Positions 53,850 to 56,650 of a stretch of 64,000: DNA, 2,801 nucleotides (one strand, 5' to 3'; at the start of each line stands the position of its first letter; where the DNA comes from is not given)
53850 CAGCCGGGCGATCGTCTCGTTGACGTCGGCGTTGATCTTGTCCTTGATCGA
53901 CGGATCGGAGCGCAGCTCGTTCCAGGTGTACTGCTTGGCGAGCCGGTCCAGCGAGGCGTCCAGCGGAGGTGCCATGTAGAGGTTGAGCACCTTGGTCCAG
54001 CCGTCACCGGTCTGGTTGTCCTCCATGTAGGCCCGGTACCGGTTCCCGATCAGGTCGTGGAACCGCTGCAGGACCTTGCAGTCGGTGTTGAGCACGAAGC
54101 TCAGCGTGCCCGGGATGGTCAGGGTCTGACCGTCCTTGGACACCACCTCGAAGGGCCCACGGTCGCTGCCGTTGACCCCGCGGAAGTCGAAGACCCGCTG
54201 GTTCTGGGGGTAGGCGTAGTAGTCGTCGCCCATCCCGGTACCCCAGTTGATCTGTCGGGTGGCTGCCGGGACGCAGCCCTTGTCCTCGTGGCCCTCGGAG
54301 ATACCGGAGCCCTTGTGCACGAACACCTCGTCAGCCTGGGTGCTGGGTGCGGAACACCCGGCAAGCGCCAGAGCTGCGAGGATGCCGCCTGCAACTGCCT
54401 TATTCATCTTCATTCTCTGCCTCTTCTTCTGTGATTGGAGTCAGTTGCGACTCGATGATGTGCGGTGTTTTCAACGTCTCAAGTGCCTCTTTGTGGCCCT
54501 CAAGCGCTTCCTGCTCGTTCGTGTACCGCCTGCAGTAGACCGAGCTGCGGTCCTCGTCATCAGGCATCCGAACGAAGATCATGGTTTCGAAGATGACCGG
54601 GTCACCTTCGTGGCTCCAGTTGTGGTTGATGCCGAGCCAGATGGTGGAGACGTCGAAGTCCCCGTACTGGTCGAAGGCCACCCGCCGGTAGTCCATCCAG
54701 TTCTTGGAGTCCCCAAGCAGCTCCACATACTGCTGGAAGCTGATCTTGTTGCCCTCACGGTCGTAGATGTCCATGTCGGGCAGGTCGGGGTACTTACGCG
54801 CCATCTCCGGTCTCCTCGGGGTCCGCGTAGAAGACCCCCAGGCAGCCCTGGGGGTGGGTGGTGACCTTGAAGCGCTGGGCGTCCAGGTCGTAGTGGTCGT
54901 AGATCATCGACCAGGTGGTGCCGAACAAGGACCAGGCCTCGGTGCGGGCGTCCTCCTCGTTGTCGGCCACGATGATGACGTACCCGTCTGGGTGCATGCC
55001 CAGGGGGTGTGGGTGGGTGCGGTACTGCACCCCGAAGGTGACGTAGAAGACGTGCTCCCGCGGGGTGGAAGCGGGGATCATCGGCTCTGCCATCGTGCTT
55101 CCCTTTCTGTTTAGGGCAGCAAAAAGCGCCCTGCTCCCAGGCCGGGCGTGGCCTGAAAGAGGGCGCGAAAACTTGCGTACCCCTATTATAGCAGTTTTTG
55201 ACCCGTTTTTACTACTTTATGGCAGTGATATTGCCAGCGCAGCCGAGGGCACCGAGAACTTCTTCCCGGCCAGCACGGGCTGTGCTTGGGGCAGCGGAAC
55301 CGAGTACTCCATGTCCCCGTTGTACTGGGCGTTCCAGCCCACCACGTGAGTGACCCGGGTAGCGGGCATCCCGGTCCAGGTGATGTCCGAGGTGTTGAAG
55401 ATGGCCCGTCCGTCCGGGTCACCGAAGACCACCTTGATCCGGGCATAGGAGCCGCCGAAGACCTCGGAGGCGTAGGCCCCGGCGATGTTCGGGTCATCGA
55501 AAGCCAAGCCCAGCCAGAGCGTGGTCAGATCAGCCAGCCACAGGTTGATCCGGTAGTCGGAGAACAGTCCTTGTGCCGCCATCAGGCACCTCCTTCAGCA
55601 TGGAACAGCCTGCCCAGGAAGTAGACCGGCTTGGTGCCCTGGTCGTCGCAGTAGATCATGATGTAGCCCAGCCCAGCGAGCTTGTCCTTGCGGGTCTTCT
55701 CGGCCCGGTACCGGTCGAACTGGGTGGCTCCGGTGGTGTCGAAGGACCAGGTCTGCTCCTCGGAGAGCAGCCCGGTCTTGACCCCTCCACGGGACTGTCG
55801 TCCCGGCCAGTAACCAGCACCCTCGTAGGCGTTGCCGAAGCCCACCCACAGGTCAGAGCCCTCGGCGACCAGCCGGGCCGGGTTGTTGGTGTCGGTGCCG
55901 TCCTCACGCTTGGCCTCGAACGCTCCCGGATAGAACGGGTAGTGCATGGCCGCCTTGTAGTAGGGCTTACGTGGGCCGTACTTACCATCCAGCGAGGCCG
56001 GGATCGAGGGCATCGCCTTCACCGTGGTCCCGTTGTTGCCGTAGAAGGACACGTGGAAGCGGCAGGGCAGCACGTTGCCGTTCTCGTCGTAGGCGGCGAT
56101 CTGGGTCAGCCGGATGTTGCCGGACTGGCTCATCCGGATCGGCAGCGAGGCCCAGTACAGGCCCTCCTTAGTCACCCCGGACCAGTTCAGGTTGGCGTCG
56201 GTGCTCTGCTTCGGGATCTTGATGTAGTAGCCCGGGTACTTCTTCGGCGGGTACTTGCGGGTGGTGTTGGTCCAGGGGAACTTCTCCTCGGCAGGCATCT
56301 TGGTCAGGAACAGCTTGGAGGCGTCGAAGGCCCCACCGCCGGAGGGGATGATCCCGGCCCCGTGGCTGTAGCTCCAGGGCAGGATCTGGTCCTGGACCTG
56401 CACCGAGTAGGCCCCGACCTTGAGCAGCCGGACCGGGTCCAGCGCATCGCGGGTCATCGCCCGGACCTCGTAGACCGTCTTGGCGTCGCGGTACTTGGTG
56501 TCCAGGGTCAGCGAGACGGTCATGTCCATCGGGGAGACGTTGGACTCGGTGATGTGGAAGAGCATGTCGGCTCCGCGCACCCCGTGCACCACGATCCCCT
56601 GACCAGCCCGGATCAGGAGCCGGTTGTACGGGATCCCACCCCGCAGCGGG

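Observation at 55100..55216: Promoter followed immediately by a hairpin and T-tract, a cassette present twice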

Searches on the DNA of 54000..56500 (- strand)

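Call 4: search_dna_similar(query=window:54000-56500:-, collection=phages, mode=near, max_rows=25)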
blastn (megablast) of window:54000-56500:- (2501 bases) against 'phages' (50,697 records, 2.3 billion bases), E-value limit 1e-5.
No match.

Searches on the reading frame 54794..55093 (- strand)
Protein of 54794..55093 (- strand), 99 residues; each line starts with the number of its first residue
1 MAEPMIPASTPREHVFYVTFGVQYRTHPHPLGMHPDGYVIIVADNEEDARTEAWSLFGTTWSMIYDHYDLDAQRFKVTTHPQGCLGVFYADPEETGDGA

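Call 11: search_protein_families(library=phrogs, proteins=[window:54794-55093:-])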
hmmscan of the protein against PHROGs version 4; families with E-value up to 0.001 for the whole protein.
window:54794-55093:- (99 aa): 2 families
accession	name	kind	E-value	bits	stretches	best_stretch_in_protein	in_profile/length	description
phrog_29337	-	unknown function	1.3e-13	52.2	1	16-88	4-78/173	-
phrog_13997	-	unknown function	5.5e-10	40.6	1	16-76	4-64/75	-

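Call 14: search_protein_families(library=pfam, proteins=[window:54794-55093:-])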
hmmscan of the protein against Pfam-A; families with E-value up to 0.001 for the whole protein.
window:54794-55093:- (99 aa): 0 families

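Call 18: search_dna_similar(query=window:54794-55093:-, collection=phages, mode=protein, max_rows=30, max_evalue=0.001)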
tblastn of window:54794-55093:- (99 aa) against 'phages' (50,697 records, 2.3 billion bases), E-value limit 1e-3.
Records with a match: 31; places in all: 31; records where one place covers at least 80% of the query: 12.
Best place of each record, by identity: <60% 31.
By first word of the organism name: Microbacterium 17; Arthrobacter 13; Curtobacterium 1.
By host as written in the record: Microbacterium foliorum NRRL B-24224 8; Arthrobacter globiformis B-2979 6; Microbacterium foliorum NRRL B-24224 SEA 6; Arthrobacter sp. ATCC 21022 4; Microbacterium paraoxydans NWU1 2; Curtobacterium flaccumfaciens NRRL B-59340 1; Arthrobacter globiformis NRRL B-2880 1; Arthrobacter globiformis NRRL B-2979 1; and 2 more.
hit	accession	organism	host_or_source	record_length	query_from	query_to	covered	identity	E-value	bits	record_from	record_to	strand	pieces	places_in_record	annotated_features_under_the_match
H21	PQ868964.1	Curtobacterium phage Kithara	Curtobacterium flaccumfaciens NRRL ...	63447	8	91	85%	43.0%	4e-13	69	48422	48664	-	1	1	67: hypothetical protein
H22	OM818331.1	Arthrobacter phage BruhMoment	Arthrobacter globiformis B-2979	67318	14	91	79%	43.8%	2e-10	61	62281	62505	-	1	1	102: hypothetical protein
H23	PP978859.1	Arthrobacter phage AWGoat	Arthrobacter globiformis NRRL B-2880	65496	3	93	92%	36.6%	9e-9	56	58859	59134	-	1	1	90: hypothetical protein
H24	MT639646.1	Microbacterium phage Rasputia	Microbacterium foliorum NRRL B-24224 SEA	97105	5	94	91%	36.0%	4e-6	49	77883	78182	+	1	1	121: hypothetical protein | 120: hypothetical protein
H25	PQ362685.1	Arthrobacter phage Pointis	Arthrobacter globiformis B-2979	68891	16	95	81%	40.2%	2e-7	52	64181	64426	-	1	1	108: membrane protein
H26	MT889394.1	Arthrobacter phage Odyssey395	Arthrobacter globiformis NRRL B-2979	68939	16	95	81%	40.2%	3e-7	52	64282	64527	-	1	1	111: hypothetical protein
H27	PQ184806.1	Arthrobacter phage MellowYellow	Arthrobacter globiformis B-2979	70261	16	94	80%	40.7%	2e-7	52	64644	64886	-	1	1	112: hypothetical protein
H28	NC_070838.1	Arthrobacter phage SilentRX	Arthrobacter globiformis B-2979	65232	3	86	85%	37.2%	1e-6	50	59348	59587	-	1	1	91: hypothetical protein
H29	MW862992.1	Arthrobacter phage SilentRX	Arthrobacter globiformis B-2979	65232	3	86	85%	37.2%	1e-6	50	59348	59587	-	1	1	91: hypothetical protein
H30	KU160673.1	Arthrobacter phage Wilde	Arthrobacter sp. ATCC 21022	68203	16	91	77%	39.7%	8e-12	65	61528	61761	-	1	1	94: hypothetical protein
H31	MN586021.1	Arthrobacter phage Beagle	Arthrobacter globiformis NRRL B-2979 SEA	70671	16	91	77%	39.7%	2e-7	52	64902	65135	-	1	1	114: hypothetical protein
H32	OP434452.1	Arthrobacter phage Pureglobe5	Arthrobacter globiformis B-2979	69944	16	91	77%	39.7%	5e-7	51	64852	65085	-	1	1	112: hypothetical protein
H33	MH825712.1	Microbacterium phage ValentiniPuff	Microbacterium paraoxydans NRRL B-14843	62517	2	93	93%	32.6%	4e-4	43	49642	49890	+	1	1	85: hypothetical protein | 84: hypothetical protein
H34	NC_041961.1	Arthrobacter phage Tank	Arthrobacter sp. ATCC 21022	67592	16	91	77%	38.5%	2e-11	64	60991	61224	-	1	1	91: hypothetical protein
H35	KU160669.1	Arthrobacter phage Tank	Arthrobacter sp. ATCC 21022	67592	16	91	77%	38.5%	2e-11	64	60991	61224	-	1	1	91: hypothetical protein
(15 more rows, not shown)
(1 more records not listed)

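Call 19: find_related_loci(query=window:54794-55093:-, collection=viral_contigs, flank=3000)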
Query window:54794-55093:- (99 aa) in viral_contigs; peptide patterns used: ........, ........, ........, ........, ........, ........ (x = any residue, [..] = any of these).
10 stretches matched a pattern; 3 encode a relative of the query (tblastn E <= 1e-3); 3 distinct loci.
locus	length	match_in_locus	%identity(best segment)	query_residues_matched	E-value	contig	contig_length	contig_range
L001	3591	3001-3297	47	3-97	1e-26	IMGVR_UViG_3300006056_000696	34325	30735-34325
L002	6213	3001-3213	40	1-76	2e-13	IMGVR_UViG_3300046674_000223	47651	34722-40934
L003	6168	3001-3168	39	16-65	3e-6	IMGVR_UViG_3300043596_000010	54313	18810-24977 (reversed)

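Call 22: find_encoding_contigs(protein=window:54794-55093:-, flank=3000, max_places=6)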
Protein window:54794-55093:- (99 aa): 16 contigs read that carry it; 6 places shown.
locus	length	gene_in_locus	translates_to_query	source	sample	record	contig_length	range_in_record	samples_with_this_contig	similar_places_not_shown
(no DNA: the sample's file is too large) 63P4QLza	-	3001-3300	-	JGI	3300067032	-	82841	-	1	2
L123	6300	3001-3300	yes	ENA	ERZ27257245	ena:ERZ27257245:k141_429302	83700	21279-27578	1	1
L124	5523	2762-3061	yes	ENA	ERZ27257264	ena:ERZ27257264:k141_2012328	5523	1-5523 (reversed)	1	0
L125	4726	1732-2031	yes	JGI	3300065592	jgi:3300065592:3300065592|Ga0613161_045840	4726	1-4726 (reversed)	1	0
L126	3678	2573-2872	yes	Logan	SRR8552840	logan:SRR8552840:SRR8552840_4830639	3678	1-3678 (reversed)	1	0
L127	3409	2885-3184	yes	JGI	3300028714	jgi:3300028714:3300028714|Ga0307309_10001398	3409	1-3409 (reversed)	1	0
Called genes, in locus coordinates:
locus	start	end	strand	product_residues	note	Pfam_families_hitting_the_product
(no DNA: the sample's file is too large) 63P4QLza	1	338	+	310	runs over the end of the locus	-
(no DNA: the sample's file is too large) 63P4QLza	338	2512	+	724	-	-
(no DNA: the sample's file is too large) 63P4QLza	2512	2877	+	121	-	PF23140:Gp80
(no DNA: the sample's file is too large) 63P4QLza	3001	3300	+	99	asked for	-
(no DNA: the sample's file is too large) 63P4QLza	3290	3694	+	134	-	-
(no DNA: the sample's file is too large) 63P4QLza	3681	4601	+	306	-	PF01145:Band_7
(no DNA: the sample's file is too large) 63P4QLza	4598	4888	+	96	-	-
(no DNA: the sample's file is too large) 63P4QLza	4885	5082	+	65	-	-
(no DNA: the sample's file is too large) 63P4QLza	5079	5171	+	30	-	-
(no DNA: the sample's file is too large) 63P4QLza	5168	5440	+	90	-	-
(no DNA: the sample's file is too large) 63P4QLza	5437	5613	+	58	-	-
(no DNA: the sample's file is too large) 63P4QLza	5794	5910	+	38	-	-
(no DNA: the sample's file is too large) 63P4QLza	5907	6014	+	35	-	-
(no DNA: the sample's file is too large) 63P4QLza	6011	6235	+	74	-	-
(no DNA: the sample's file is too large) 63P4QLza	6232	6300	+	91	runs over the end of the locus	-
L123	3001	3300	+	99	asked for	-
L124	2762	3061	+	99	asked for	-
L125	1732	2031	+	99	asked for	-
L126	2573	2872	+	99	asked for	-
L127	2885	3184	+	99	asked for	-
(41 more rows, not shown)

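Call 25: get_annotated_region(hit=H21, flank=1500)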
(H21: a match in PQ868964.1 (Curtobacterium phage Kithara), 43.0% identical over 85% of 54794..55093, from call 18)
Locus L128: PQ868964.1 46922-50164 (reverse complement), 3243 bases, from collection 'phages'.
description: Curtobacterium phage Kithara, complete genome.
organism: Curtobacterium phage Kithara (NCBI taxid 3399712)
taxonomy: Viruses; Duplodnaviria; Heunggongvirae; Uroviricota; Caudoviricetes
host: Curtobacterium flaccumfaciens NRRL B-59340; source: soil; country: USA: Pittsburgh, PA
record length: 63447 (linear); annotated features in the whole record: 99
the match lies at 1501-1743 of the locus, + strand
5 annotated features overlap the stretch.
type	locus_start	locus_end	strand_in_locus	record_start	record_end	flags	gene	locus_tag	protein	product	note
CDS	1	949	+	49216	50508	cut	69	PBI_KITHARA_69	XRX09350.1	DnaB-like dsDNA helicase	-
CDS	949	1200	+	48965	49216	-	68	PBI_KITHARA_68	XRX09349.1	hypothetical protein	-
CDS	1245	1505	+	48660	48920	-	67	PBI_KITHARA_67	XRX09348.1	hypothetical protein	-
CDS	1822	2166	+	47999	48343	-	66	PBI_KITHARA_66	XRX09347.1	hypothetical protein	-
CDS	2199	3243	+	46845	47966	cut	65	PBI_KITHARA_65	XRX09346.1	membrane protein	-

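Call 26: find_related_loci(query=window:54794-55093:-, collection=metagenome_contigs, flank=4000)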
Query window:54794-55093:- (99 aa) in metagenome_contigs; peptide patterns used: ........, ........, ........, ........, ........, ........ (x = any residue, [..] = any of these).
129 stretches matched a pattern; 13 encode a relative of the query (tblastn E <= 1e-3); 13 distinct loci.
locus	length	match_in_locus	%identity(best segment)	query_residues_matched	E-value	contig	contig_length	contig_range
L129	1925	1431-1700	66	1-90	2e-37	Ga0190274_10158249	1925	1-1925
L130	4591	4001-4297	47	3-97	2e-26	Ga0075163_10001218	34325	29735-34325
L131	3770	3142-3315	52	16-71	7e-15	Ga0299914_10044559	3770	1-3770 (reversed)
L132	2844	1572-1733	52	16-65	3e-13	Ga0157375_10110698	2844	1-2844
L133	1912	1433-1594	54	16-65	4e-13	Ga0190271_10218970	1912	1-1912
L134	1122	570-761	48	7-66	7e-12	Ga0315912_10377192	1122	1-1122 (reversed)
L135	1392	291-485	45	2-66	1e-10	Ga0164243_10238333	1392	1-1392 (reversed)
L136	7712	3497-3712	42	4-66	1e-10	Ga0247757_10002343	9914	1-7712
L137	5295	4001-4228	35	16-88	2e-10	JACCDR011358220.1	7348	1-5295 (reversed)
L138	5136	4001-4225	39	16-85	4e-10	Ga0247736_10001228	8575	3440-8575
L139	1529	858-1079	39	16-88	3e-9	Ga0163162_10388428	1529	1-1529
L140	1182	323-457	47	16-58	2e-7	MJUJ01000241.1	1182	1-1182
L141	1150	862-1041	38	14-65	2e-7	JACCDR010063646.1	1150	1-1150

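Call 43: find_homologous_proteins(query=window:54794-55093:-, max_evalue=1e-8)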
Query window:54794-55093:- (99 aa): 4 proteins with E <= 1e-8 among 4 candidates.
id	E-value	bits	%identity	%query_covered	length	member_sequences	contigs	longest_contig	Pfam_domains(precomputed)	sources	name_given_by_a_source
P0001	1.3e-64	233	100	100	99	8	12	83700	-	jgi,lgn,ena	jgi:hypothetical protein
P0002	9.0e-51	188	81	99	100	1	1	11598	-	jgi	jgi:hypothetical protein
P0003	1.2e-45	172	73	99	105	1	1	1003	-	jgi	jgi:hypothetical protein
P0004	6.2e-28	115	62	90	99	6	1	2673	-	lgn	-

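Call 44: find_encoding_contigs(protein=P0002, flank=10000, max_places=3)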
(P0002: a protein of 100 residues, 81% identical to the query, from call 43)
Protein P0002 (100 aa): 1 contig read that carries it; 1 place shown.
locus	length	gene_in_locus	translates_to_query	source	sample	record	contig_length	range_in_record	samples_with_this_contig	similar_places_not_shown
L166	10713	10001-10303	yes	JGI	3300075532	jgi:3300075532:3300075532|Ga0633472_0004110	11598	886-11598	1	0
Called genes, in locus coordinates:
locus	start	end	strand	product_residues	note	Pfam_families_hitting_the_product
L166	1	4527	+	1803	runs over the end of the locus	?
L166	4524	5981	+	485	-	-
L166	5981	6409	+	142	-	PF23140:Gp80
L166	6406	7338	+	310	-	-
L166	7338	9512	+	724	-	-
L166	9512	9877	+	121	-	PF23140:Gp80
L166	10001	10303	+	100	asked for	-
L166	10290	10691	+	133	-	-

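Call 45: find_encoding_contigs(protein=P0003, flank=3000, max_places=3)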
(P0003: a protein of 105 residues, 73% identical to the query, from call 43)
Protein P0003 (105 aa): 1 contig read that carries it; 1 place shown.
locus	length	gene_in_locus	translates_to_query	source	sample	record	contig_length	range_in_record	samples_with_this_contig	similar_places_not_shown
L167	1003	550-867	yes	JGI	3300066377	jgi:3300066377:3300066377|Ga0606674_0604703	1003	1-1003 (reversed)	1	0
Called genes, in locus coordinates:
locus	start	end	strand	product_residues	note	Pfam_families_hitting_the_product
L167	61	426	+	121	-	PF23140:Gp80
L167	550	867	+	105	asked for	-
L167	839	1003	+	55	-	?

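Call 46: find_encoding_contigs(protein=P0004, flank=3000, max_places=3)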
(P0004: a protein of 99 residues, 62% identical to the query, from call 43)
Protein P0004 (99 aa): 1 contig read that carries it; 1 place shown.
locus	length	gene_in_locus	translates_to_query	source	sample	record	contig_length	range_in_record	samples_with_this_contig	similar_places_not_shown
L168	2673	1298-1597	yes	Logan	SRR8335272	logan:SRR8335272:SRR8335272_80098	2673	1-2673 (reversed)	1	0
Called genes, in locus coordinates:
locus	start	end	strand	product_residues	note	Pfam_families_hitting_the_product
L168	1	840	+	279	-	?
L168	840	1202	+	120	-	PF23140:Gp80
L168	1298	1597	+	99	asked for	-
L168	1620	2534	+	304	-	PF01145:Band_7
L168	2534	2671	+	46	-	?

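Call 87: search_solved_structures(query=window:54794-55093:-, max_evalue=1)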
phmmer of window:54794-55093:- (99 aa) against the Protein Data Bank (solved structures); distinct sequences matched with E-value up to 1: 0.

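Call 91: find_related_loci(query=window:54794-55093:-, collection=genome_contigs, flank=3000)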
Query window:54794-55093:- (99 aa) in genome_contigs; peptide patterns used: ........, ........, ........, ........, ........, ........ (x = any residue, [..] = any of these).
87 stretches matched a pattern; 2 encode a relative of the query (tblastn E <= 1e-3); 2 distinct loci.
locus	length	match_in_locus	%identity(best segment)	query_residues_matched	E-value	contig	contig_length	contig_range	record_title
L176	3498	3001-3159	49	15-65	1e-11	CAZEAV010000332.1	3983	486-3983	MAG TPA_asm: uncultured Iamiaceae bacterium isolate SRP187154_co1_312 genome assembly, contig: NODE_35136_length_3983_co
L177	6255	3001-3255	40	16-98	5e-11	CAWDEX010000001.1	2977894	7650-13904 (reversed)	MAG: uncultured Acidobacteriota bacterium isolate MFD05942.bin.1.64 genome assembly, contig: contig_14741, whole genome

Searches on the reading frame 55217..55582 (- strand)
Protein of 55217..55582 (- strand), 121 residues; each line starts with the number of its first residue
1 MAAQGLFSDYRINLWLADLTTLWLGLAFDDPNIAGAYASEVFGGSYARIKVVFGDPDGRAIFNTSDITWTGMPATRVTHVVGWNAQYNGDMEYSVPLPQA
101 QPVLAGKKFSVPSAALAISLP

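Call 11: search_protein_families(library=phrogs, proteins=[window:55217-55582:-])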
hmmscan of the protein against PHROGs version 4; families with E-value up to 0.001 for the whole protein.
window:55217-55582:- (121 aa): 1 family
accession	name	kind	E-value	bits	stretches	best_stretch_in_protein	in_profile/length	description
phrog_240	-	head and packaging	5.8e-12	46.9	1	13-119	73-187/200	head protein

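Call 40: find_related_loci(query=window:55217-55582:-, collection=viral_contigs, flank=2500)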
Query window:55217-55582:- (121 aa) in viral_contigs; peptide patterns used: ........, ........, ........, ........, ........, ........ (x = any residue, [..] = any of these).
7 stretches matched a pattern; 1 encode a relative of the query (tblastn E <= 1e-3); 1 distinct loci.
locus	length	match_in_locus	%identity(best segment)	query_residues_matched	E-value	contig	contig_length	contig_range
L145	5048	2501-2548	75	23-38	5e-5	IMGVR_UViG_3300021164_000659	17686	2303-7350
